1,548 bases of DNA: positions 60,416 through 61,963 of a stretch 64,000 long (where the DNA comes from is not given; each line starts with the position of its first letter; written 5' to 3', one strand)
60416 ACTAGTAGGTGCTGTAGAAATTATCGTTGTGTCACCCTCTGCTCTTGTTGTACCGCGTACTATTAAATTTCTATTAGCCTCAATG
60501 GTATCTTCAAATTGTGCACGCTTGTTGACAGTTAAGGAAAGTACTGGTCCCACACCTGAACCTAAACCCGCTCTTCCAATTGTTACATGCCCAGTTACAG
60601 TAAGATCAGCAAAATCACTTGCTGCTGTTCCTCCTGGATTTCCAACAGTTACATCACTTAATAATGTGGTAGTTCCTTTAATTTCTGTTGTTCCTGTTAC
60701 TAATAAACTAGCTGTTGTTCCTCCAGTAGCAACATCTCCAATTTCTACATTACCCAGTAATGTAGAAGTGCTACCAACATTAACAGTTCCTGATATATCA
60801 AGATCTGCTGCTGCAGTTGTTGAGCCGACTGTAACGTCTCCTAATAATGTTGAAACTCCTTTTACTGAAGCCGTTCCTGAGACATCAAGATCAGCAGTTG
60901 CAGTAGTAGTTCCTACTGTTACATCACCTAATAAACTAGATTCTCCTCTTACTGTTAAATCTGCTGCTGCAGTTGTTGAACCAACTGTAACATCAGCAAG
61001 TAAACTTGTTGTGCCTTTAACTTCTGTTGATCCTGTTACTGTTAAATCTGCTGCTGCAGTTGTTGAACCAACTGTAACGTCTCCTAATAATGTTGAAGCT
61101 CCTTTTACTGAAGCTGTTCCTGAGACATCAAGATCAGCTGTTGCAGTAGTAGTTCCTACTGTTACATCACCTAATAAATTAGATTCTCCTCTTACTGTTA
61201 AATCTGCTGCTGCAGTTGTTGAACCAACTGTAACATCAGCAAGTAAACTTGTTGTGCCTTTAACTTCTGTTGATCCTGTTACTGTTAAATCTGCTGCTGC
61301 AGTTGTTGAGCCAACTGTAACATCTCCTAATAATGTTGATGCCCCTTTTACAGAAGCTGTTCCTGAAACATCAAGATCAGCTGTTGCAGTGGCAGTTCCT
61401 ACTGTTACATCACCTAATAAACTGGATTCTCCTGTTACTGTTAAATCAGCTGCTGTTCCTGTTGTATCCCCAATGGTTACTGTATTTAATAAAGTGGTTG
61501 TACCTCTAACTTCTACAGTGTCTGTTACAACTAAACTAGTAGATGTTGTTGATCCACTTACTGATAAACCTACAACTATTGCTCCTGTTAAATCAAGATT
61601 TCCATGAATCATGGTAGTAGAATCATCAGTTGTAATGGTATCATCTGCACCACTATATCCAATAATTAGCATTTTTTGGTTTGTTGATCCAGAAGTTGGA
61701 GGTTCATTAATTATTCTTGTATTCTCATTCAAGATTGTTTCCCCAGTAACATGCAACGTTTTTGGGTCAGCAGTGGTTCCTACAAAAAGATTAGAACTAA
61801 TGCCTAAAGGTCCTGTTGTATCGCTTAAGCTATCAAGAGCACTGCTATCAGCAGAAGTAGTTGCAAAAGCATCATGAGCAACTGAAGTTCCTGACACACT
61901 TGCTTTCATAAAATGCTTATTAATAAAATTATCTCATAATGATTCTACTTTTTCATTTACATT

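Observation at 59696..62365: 889-aa membrane-anchored stalk-and-head surface protein built from a Thr/Gly/Val/Ala beta-solenoid-like array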

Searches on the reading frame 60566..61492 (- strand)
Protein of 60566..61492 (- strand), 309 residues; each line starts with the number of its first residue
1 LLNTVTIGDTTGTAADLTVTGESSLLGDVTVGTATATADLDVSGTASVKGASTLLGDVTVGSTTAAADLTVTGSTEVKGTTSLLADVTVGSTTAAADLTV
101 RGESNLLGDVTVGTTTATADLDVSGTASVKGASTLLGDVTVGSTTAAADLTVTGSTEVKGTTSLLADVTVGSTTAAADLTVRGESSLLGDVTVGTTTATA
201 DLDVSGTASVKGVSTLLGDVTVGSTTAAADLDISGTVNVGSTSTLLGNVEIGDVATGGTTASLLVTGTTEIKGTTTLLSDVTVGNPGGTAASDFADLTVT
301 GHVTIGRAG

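Call 61: predict_structure(alignment_id=A4)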
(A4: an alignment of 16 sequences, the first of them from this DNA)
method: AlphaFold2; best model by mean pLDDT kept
length: 309 residues; sequences in the alignment: 16
mean_pLDDT: 64.9   pTM: 0.69
mean pLDDT of the five models: 64.9, 63.0, 61.2, 60.7, 57.3
residues with pLDDT >= 90: 0; 70-90: 108; 50-70: 179; < 50: 22
segments of 3 or more residues with pLDDT < 50: 76-80, 157-161, 254-258, 306-309
pLDDT, mean of each block of 10 residues (from residue 1): 65 67 65 67 59 69 72 53 71 74 66 75 64 67 75 56 67 73 64 69 67 64 67 64 65 55 64 64 59 59 47
secondary structure, 60 per line:
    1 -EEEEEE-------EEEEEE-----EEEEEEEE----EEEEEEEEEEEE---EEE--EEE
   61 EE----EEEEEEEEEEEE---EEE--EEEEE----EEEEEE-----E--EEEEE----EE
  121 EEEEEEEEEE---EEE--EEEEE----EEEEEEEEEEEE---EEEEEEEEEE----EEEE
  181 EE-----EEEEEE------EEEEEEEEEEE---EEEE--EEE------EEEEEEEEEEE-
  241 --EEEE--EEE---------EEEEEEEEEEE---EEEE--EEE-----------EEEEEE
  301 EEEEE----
elements in order: E2-7 E15-20 E26-33 E38-49 E53-55 E58-62 E67-78 E82-84 E87-91 E96-101 E110-114 E119-130 E134-136 E139-143 E148-159 E163-172 E177-182 E188-193 E200-210 E214-217 E220-222 E229-239 E243-246 E249-251 E261-271 E275-278 E281-283 E295-305
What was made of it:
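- The monomeric array model already reaches pTM 0.69 (call 61).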

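Call 64: fold_search(model_id=the predicted structure, library=pdb)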
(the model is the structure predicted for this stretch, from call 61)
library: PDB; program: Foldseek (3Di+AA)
matches with E <= 10: 56; with E <= 0.001: 0
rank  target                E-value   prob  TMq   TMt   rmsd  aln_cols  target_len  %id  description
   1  4kh3                  2.2e-01  0.02  0.09  0.07  23.9       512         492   14  Structure of a bacterial self-associating protein (released 2014-01-15)
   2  4q1q_A                2.6e-01  0.08  0.18  0.19  16.1       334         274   13  Crystal structure of TibC-catalyzed hyper-glycosylated TibA55-350 fragment (released 2014-09-17)
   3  5awf_B                4.1e-01  0.13  0.24  0.20  13.7       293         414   10  Crystal structure of SufB-SufC-SufD complex from Escherichia coli (released 2015-11-11)
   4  3lyc_F                4.8e-01  0.12  0.18  0.21  11.0       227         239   11  Crystal structure of Putative pectinase (YP_001304412.1) from Parabacteroides distasonis ATCC 8503 at 2.30 A resolutio (released 2010-03-16)
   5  3p4g_D                5.6e-01  0.18  0.31  0.31  11.8       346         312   16  X-ray crystal structure of a hyperactive, Ca2+-dependent, beta-helical antifreeze protein from an Antarctic bacterium (released 2011-04-27)
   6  7koh_C                5.9e-01  0.02  0.10  0.07  23.2       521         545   13  Crystal structure of antigen 43 from Escherichia coli EDL933 (released 2022-03-09)
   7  3p4g_A                6.9e-01  0.18  0.32  0.33  11.8       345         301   16  X-ray crystal structure of a hyperactive, Ca2+-dependent, beta-helical antifreeze protein from an Antarctic bacterium (released 2011-04-27)
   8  7jvi_A                8.4e-01  0.06  0.24  0.19  15.7       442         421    9  Crystal structure of a beta-helix domain retrieved from capybara gut metagenome (released 2021-09-08)
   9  3p4g_B                9.3e-01  0.11  0.29  0.29  12.4       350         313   14  X-ray crystal structure of a hyperactive, Ca2+-dependent, beta-helical antifreeze protein from an Antarctic bacterium (released 2011-04-27)
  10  5awg_B                1.0e+00  0.08  0.25  0.22  14.7       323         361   11  Crystal structure of Hg-bound SufB-SufC-SufD complex from Escherichia coli (released 2015-11-11)
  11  3p4g_C                1.1e+00  0.11  0.28  0.29  11.9       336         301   13  X-ray crystal structure of a hyperactive, Ca2+-dependent, beta-helical antifreeze protein from an Antarctic bacterium (released 2011-04-27)
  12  2zu0_A                1.2e+00  0.04  0.17  0.14  18.3       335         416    9  Crystal structure of SufC-SufD complex involved in the iron-sulfur cluster biosynthesis (released 2009-03-10)
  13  7ko9                  1.2e+00  0.01  0.10  0.07  23.7       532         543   13  Crystal structure of antigen 43 from uropathogenic Escherichia coli UTI89 (released 2022-03-09)
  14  3riq                  1.3e+00  0.05  0.23  0.16  15.8       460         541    8  Siphovirus 9NA tailspike receptor binding domain (released 2012-02-29)
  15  4nk6                  1.4e+00  0.08  0.28  0.23  13.9       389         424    7  Crystal Structure of the periplasmic alginate epimerase AlgG (released 2014-01-15)
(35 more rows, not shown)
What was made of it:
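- On Parallel beta-solenoid proteins (a structural class, not a homologous family): The array model has pTM 0.69, and its Foldseek matches are nearly all beta-solenoids (calls 61, 64).
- Closest known: Beta-helical passenger domains of self-associating autotransporters. Same: 3p4g has the highest TM-score among them, at 0.31 (call 64).
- Nearly all of the top 50 PDB Foldseek matches are parallel beta-solenoids: Ag43, TibA, the MpAFP antifreeze protein, SufB/SufD, pectinase-like proteins, a tailspike, AlgG and IcsA (call 64).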

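Call 70: fold_search(model_id=the predicted structure, library=viral)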
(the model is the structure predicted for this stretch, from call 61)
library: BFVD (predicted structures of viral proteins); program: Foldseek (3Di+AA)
matches with E <= 10: 246; with E <= 0.001: 0
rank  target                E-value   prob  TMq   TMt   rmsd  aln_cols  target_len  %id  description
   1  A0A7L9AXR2            2.3e-02  0.11  0.15  0.08  17.9       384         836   16  Uncharacterized protein [Pyramimonas orientalis virus]
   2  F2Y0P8                3.8e-02  0.09  0.16  0.14  16.7       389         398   20  (no name in the UniProt tables at hand)
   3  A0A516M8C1            4.7e-02  0.51  0.32  0.27  12.0       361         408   14  (no name in the UniProt tables at hand)
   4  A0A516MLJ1            1.1e-01  0.12  0.21  0.13  18.3       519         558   10  (no name in the UniProt tables at hand)
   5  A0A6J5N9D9            1.1e-01  0.06  0.15  0.11  17.8       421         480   12  Uncharacterized protein [uncultured Caudovirales phage]
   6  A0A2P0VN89            1.2e-01  0.06  0.15  0.14  19.9       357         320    9  Uncharacterized protein [Tetraselmis virus 1]
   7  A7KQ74                1.4e-01  0.09  0.22  0.20  18.0       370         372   15  Uncharacterized protein [Gallid alphaherpesvirus 2]
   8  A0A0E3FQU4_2          1.4e-01  0.04  0.11  0.06  40.8       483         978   16  Baseplate wedge initiator [Synechococcus phage ACG-2014f]
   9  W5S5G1                1.5e-01  0.30  0.27  0.22  14.3       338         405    9  Uncharacterized protein [Pithovirus sibericum]
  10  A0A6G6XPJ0            1.5e-01  0.03  0.11  0.04  30.6       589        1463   10  (no name in the UniProt tables at hand)
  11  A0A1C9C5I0            2.4e-01  0.13  0.26  0.25  15.8       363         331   11  Uncharacterized protein [Heterosigma akashiwo virus 01]
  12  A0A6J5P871            2.7e-01  0.35  0.27  0.26  14.5       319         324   19  Uncharacterized protein [uncultured Caudovirales phage]
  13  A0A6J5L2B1            3.1e-01  0.08  0.16  0.20  15.0       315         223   10  Uncharacterized protein [uncultured Caudovirales phage]
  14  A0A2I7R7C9            3.1e-01  0.04  0.16  0.09  17.2       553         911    6  (no name in the UniProt tables at hand)
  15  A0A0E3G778            3.1e-01  0.02  0.10  0.05  23.8       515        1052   15  Baseplate wedge initiator [Synechococcus phage ACG-2014f]
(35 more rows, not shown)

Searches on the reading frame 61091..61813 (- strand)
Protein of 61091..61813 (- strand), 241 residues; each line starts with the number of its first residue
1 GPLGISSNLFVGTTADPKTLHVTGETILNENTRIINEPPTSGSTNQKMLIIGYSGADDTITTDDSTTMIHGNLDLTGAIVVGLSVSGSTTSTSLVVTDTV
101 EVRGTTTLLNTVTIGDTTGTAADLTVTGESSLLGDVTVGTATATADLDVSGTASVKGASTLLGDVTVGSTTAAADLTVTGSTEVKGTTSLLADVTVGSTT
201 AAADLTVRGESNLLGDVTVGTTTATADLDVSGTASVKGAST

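Call 30: search_dna_similar(query=window:61091-61813:-, collection=phages, mode=protein, max_evalue=0.001, max_rows=25)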
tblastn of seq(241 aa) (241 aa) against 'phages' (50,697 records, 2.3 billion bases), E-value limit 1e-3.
No match.
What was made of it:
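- On Phage tail fibres or tailspikes with an intramolecular chaperone: There is no tblastn hit in the phage records (call 30).
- tblastn against 50,697 phage records finds nothing (call 30).
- Tried and rejected: Phage origin. tblastn against the phage records found nothing (call 30).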
